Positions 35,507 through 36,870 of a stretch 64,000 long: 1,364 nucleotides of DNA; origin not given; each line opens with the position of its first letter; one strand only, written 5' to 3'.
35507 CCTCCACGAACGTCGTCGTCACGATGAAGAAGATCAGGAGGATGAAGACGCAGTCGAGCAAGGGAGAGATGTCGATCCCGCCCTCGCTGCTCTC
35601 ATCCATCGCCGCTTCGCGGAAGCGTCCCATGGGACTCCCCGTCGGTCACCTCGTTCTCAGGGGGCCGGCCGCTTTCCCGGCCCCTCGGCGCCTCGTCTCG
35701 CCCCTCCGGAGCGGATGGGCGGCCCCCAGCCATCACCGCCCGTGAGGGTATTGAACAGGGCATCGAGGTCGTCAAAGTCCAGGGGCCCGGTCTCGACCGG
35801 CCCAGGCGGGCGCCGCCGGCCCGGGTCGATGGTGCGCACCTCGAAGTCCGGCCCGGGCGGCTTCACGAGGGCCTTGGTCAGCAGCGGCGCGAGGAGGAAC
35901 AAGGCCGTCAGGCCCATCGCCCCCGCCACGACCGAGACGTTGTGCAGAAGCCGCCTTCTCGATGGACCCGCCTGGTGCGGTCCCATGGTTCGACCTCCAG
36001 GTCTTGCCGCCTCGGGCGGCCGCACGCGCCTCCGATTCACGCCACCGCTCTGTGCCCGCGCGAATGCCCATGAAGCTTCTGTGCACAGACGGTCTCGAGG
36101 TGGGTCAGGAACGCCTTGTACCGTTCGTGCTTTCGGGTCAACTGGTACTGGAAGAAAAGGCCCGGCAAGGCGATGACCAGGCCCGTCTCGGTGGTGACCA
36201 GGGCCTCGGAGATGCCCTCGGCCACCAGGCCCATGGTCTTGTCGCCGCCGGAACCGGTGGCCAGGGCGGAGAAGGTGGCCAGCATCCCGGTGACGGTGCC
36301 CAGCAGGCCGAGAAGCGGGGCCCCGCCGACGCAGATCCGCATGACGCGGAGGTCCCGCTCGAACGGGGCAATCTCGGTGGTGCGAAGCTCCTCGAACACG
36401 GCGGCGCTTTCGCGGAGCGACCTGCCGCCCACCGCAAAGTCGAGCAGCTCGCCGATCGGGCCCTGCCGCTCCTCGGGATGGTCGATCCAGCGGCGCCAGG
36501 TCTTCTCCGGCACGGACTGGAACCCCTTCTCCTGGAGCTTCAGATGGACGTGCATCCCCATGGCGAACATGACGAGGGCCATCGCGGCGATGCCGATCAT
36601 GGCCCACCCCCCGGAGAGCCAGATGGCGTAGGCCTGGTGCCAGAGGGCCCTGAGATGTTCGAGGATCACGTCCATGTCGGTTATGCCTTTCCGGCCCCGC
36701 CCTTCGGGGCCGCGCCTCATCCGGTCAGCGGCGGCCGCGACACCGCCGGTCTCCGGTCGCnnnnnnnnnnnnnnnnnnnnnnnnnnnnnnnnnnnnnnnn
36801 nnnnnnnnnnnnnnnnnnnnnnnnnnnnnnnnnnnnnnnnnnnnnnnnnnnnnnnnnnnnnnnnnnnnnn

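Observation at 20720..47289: A ~27 kb co-oriented supercluster fuses a TonB-dependent receptor, a TonB2-type energiser and a complete T2SS-like apparatus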

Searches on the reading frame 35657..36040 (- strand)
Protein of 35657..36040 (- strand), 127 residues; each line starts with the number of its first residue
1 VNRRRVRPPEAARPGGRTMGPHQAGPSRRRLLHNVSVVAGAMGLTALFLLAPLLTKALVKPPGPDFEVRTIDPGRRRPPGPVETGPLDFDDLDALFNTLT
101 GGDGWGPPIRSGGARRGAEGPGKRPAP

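Call 30: search_protein_families(library=pfam, proteins=[window:35657-36040:-], max_evalue=0.01)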
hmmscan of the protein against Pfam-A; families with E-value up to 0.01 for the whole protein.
window:35657-36040:- (127 aa): 0 families

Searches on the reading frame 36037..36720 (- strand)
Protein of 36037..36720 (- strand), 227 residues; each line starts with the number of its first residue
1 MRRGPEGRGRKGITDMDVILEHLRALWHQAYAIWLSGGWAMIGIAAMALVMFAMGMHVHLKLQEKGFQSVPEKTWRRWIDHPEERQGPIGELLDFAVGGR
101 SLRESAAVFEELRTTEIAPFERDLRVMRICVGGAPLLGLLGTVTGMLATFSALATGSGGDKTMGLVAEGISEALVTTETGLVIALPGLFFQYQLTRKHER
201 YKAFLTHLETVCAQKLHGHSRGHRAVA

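Call 4: search_protein_families(library=pfam, proteins=[window:36037-36720:-], max_evalue=0.01)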
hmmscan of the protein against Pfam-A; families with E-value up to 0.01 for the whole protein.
window:36037-36720:- (227 aa): 1 family
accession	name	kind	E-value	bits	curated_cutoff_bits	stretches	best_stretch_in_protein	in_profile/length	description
PF01618.21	MotA_ExbB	-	5.6e-21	75.1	22.9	1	105-201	27-121/127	MotA/TolQ/ExbB proton channel family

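Call 8: search_protein_families(library=ncbifam, proteins=[window:36037-36720:-], max_evalue=0.001)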
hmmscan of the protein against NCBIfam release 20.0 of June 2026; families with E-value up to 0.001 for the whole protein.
window:36037-36720:- (227 aa): 5 families
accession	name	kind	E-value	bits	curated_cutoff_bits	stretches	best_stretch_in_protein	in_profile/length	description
TIGR02796.1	tolQ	equivalog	1.3e-14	54.4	221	1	109-206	108-208/216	protein TolQ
TIGR02805.1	exbB2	equivalog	2.2e-11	44.1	135.35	1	120-199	51-128/138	TonB-system energizer ExbB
TIGR02797.1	exbB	equivalog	3.1e-11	43.5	206.2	1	133-209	128-202/211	tonB-system energizer ExbB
NF007722.0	PRK10414.1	equivalog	1.8e-09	37.5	402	1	134-221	140-222/244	tol-pal system-associated acyl-CoA thioesterase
NF008066.0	PRK10801.1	equivalog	1.5e-08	34.4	403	1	131-199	134-200/230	Tol-Pal system protein TolQ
